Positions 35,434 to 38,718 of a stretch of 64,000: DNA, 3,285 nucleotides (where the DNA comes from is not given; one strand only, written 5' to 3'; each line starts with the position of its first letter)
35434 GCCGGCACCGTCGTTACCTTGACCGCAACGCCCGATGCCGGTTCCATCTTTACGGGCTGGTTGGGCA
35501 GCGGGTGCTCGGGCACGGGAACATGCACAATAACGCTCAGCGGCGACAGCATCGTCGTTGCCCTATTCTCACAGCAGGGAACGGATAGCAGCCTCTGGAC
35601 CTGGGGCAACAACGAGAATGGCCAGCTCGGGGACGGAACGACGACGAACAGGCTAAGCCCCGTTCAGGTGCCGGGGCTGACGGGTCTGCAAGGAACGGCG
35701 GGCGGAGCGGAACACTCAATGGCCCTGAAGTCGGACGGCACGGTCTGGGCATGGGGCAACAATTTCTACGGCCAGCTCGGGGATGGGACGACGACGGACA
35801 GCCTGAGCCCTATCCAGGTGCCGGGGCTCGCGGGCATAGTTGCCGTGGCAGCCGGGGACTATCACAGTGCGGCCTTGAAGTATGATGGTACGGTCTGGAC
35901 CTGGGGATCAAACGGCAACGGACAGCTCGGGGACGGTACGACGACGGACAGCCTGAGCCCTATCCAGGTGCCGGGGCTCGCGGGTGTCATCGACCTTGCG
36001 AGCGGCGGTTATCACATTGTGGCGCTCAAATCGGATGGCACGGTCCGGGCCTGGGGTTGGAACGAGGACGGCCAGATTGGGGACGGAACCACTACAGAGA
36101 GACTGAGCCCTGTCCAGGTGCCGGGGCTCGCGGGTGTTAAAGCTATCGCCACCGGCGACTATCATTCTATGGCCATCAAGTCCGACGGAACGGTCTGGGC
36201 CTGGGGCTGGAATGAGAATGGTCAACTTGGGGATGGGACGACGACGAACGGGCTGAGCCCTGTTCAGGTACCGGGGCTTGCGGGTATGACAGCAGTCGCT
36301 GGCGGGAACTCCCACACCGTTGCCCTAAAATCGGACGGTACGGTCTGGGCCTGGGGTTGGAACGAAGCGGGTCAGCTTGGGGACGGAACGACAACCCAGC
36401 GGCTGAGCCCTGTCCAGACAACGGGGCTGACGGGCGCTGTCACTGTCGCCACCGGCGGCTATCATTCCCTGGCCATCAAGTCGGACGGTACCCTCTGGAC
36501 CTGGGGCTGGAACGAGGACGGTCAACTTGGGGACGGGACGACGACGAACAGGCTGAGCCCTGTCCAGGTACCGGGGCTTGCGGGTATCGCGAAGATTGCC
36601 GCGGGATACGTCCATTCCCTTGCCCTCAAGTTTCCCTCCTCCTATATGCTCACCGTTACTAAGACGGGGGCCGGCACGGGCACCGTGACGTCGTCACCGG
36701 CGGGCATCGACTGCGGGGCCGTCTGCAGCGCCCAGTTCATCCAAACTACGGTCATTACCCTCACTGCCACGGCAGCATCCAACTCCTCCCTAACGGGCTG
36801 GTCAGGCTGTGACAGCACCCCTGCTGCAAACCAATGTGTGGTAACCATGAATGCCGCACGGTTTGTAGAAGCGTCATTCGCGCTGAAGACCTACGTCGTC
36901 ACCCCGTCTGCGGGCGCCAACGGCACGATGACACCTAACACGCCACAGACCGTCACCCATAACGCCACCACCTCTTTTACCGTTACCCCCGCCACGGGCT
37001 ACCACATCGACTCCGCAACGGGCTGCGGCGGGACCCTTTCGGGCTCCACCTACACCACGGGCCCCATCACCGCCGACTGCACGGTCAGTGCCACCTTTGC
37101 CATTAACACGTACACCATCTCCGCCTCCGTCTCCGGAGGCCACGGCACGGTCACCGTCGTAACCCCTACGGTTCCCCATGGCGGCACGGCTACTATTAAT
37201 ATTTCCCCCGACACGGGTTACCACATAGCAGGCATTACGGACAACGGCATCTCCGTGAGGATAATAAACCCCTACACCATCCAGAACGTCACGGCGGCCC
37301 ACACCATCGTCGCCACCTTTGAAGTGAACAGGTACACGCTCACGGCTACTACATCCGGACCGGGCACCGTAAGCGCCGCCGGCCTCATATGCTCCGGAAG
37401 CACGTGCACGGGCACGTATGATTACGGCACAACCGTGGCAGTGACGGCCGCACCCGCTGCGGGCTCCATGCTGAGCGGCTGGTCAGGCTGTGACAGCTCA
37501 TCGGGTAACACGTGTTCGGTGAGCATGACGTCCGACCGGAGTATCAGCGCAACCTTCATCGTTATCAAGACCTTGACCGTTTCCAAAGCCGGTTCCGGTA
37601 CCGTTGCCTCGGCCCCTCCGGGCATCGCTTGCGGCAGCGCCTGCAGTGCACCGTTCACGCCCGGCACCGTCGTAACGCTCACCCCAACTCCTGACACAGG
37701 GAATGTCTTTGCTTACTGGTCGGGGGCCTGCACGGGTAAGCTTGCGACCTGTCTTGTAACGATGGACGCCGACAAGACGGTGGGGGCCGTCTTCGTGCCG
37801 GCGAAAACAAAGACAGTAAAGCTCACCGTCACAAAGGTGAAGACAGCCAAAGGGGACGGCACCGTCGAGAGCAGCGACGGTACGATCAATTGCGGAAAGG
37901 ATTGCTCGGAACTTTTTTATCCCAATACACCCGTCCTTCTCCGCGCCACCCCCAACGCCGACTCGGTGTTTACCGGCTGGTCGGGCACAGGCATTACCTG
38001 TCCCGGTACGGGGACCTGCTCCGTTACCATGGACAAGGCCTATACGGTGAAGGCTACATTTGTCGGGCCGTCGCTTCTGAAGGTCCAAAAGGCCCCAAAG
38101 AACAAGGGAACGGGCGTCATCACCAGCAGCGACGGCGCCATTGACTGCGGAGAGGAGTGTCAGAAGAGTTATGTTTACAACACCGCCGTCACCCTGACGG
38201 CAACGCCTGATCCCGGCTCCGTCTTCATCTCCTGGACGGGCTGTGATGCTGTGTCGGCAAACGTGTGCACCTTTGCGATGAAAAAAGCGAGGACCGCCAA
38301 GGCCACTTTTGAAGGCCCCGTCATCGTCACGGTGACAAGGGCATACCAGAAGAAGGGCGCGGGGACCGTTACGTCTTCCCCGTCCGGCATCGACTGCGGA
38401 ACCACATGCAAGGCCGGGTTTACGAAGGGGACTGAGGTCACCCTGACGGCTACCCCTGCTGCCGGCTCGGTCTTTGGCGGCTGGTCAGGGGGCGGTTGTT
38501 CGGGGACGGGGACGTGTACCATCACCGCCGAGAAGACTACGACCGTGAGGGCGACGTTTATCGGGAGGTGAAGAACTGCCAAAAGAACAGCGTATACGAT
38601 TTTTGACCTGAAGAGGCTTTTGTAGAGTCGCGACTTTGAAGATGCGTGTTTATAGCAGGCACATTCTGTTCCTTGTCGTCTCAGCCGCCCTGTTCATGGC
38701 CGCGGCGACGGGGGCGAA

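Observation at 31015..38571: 2518-aa secreted protein made of four complete seven-bladed RCC1 propellers strung on Ig-like modules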

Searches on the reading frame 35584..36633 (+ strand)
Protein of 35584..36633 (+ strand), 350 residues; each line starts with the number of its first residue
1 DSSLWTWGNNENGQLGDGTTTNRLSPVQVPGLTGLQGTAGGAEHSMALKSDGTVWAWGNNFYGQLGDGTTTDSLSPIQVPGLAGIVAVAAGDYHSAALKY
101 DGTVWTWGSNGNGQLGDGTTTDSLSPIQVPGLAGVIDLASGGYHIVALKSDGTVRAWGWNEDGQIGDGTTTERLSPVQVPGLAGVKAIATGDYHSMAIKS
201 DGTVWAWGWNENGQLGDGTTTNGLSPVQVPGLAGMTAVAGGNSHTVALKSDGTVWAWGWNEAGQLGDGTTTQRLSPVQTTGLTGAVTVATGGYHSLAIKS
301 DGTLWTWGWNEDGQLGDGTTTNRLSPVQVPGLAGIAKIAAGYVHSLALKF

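Call 48: search_solved_structures(query=window:35584-36633:+, max_evalue=1e-30, show_alignments=2)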
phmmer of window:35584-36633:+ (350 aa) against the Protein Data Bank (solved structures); distinct sequences matched with E-value up to 1e-30: 20.
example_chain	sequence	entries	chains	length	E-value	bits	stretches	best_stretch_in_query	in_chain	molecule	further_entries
4dnu_A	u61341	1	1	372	1.7e-98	333.3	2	40-329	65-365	AT5g63860/MGI19_6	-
6xzm_A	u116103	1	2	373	6.2e-89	301.9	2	85-332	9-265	Ultraviolet-B receptor UVR8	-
6xzl_A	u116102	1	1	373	2.8e-88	299.7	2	85-333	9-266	Ultraviolet-B receptor UVR8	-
8gqe_B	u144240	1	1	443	2.2e-63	217.8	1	85-333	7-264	Ultraviolet-B receptor UVR8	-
4nc4_A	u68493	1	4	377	6.3e-63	216.3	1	85-333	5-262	Ultraviolet-B receptor UVR8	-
4dnv_A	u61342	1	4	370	7e-63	216.1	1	85-340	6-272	AT5g63860/MGI19_6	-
4d9s_A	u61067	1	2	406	8.3e-63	215.9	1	85-344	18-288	UVB-resistance protein UVR8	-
6xzn_A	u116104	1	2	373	1.5e-62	215.1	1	85-332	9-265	Ultraviolet-B receptor UVR8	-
7vgg_B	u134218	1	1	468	1.7e-62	214.9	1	85-332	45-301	Ultraviolet-B receptor UVR8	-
4dnw_A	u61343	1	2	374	3e-62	214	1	85-332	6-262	AT5g63860/MGI19_6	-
4naa_A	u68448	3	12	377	3.2e-62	213.9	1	85-333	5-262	Ultraviolet-B receptor UVR8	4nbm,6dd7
3kci_A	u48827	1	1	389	7.8e-50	173.2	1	37-248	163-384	Probable E3 ubiquitin-protein ligase HERC2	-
4o2w_A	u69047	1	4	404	3.2e-48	167.9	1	1-197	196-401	E3 ubiquitin-protein ligase HERC1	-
7q40_A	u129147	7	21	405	1.9e-44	155.4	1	4-347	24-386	E3 ubiquitin-protein ligase HERC2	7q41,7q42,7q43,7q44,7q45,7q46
4l1m_A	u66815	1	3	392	9.4e-39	136.7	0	41-200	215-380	E3 ubiquitin-protein ligase HERC2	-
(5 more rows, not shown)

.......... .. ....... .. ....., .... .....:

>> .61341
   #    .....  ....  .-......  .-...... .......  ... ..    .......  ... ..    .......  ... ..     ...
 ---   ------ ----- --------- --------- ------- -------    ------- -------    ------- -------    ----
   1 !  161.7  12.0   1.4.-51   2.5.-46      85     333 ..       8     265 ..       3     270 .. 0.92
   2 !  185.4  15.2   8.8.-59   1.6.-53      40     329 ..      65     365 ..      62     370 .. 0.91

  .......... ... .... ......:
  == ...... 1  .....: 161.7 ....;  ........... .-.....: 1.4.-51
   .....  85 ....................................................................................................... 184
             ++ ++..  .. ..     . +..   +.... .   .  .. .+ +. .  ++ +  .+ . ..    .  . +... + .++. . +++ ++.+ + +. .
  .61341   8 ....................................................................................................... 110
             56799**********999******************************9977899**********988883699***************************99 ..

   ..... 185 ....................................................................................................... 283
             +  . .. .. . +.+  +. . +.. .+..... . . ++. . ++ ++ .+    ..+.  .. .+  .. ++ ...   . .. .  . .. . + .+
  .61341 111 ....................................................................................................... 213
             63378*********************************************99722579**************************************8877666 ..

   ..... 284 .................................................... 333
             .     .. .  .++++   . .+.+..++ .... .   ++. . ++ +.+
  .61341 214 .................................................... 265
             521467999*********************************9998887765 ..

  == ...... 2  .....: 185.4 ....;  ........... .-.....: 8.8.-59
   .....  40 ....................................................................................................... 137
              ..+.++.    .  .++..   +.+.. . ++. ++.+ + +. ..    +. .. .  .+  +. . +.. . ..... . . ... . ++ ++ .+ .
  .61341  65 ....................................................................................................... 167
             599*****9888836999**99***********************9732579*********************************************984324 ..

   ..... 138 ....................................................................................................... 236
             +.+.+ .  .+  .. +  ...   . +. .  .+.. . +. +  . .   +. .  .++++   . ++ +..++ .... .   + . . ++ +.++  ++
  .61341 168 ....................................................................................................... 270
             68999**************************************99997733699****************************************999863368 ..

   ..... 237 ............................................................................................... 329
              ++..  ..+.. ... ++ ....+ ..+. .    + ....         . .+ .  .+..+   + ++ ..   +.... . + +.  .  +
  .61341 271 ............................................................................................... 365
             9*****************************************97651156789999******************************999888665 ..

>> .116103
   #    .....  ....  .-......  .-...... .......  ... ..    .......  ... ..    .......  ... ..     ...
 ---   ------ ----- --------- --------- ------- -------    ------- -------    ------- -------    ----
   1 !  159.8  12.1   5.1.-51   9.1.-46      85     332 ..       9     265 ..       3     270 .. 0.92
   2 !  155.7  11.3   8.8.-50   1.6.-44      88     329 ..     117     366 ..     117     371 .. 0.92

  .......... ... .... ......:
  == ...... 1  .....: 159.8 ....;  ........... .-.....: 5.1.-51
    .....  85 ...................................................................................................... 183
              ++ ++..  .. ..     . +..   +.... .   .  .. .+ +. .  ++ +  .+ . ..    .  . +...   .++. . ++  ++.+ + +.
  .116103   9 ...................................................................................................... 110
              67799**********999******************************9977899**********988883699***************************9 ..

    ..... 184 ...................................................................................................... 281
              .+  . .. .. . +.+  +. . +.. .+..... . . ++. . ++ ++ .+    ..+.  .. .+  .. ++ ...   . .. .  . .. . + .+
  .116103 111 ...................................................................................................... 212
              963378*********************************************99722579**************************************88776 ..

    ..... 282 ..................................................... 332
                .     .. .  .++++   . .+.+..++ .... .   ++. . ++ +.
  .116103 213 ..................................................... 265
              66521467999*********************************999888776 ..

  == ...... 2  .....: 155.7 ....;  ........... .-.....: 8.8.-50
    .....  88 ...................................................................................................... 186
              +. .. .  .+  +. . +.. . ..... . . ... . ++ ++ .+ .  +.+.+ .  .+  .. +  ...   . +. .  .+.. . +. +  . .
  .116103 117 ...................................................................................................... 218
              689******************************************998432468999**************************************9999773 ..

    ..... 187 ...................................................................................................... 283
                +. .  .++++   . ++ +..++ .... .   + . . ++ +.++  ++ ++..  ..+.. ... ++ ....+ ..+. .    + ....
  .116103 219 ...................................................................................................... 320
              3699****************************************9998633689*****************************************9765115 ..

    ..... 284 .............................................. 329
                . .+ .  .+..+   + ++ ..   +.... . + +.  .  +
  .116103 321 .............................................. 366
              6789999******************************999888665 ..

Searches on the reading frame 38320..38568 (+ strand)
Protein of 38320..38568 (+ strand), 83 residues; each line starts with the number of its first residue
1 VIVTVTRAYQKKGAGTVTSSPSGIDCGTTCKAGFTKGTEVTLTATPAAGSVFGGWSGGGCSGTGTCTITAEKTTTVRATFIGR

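Call 47: search_solved_structures(query=A2, max_evalue=10)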
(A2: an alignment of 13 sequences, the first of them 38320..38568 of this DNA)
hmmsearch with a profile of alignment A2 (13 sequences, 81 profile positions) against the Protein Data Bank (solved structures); distinct sequences matched with E-value up to 10: 0.

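Call 52: predict_structure(alignment_id=A2)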
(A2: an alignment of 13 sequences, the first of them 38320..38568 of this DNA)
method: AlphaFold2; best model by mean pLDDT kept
length: 83 residues; sequences in the alignment: 13
mean_pLDDT: 90.5   pTM: 0.78
mean pLDDT of the five models: 90.5, 90.1, 89.2, 88.2, 87.0
residues with pLDDT >= 90: 59; 70-90: 23; 50-70: 1; < 50: 0
segments of 3 or more residues with pLDDT < 50: none
pLDDT, mean of each block of 10 residues (from residue 1): 90 92 84 94 94 90 87 92 91
secondary structure, 60 per line:
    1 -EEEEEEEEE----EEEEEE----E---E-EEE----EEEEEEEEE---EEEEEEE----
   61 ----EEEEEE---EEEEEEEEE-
elements in order: E2-10 E15-20 E31-33 E38-46 E50-56 E65-70 E74-82

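Call 55: fold_search(model_id=the predicted structure, library=pdb)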
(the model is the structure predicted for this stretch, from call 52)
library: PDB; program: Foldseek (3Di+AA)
matches with E <= 10: 267; with E <= 0.001: 0
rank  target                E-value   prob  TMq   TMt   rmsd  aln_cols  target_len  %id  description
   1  3is1                  9.9e-02  0.80  0.49  0.13   6.8        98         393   10  Crystal structure of functional region of UafA from Staphylococcus saprophyticus in C2 form at 2.45 angstrom resolution (released 2010-09-08)
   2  2kyw_MODEL_1_A        1.4e-01  0.91  0.59  0.57   4.1        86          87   22  Solution NMR Structure of a domain of adhesion exoprotein from Pediococcus pentosaceus, Northeast Structural G (released 2010-08-04)
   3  3gld_C                2.3e-01  0.72  0.57  0.20  10.1       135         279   10  Crystal Structure of the Major Pilin from Streptococcus pyogenes E117A mutant (released 2009-06-02)
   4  6bbt_A                2.5e-01  0.66  0.54  0.21   5.7       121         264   13  Structure of the major pilin protein (T-13) from Streptococcus pyogenes serotype GAS131465 (released 2018-10-24)
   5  6bbt_B                2.6e-01  0.63  0.55  0.20  10.5       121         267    9  Structure of the major pilin protein (T-13) from Streptococcus pyogenes serotype GAS131465 (released 2018-10-24)
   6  8f5n_A                3.0e-01  0.57  0.52  0.20   5.5       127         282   11  Identification of an Immunodominant region on a Group A Streptococcus T-antigen Reveals Temperature-Dependent Motion i (released 2023-03-08)
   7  7vcr_A                3.0e-01  0.33  0.45  0.10  10.8       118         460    8  Crystal Structure of PitA fragment from pilus islet-2 of Streptococcus oralis (released 2022-06-01)
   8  9fx8_D                4.0e-01  0.44  0.48  0.09   4.6        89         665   17  Cryo-EM structure of the FimI-bound type 1 pilus assembly platform complex - Local refinement (released 2025-06-04)
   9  5u6f                  4.6e-01  0.66  0.57  0.19   6.4       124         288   10  Bacterial adhesin from Mobiluncus mulieris containing intramolecular disulfide, isopeptide, and ester bond cross-links ( (released 2018-06-13)
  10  5j4m_C                5.5e-01  0.25  0.44  0.18   6.4       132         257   11  Crystal structure of shaft pilin SpaA from Lactobacillus rhamnosus GG - E269A/D295N double mutant (released 2016-07-20)
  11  9fw9_D                5.8e-01  0.28  0.43  0.08   5.0        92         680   14  Cryo-EM structure of the type 1 pilus assembly platform as part of the FimA-bound chaperone-usher pilus complex (FimDH (released 2025-06-04)
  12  5j4m_A                5.8e-01  0.25  0.44  0.18   6.3       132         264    8  Crystal structure of shaft pilin SpaA from Lactobacillus rhamnosus GG - E269A/D295N double mutant (released 2016-07-20)
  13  3gld_A                6.2e-01  0.41  0.55  0.18  10.2       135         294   10  Crystal Structure of the Major Pilin from Streptococcus pyogenes E117A mutant (released 2009-06-02)
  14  3gle_A                6.2e-01  0.35  0.52  0.18  10.4       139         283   10  Crystal Structure of the Major Pilin from Streptococcus pyogenes N168A mutant (released 2009-06-02)
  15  3gle_C                7.0e-01  0.38  0.55  0.19  10.1       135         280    8  Crystal Structure of the Major Pilin from Streptococcus pyogenes N168A mutant (released 2009-06-02)
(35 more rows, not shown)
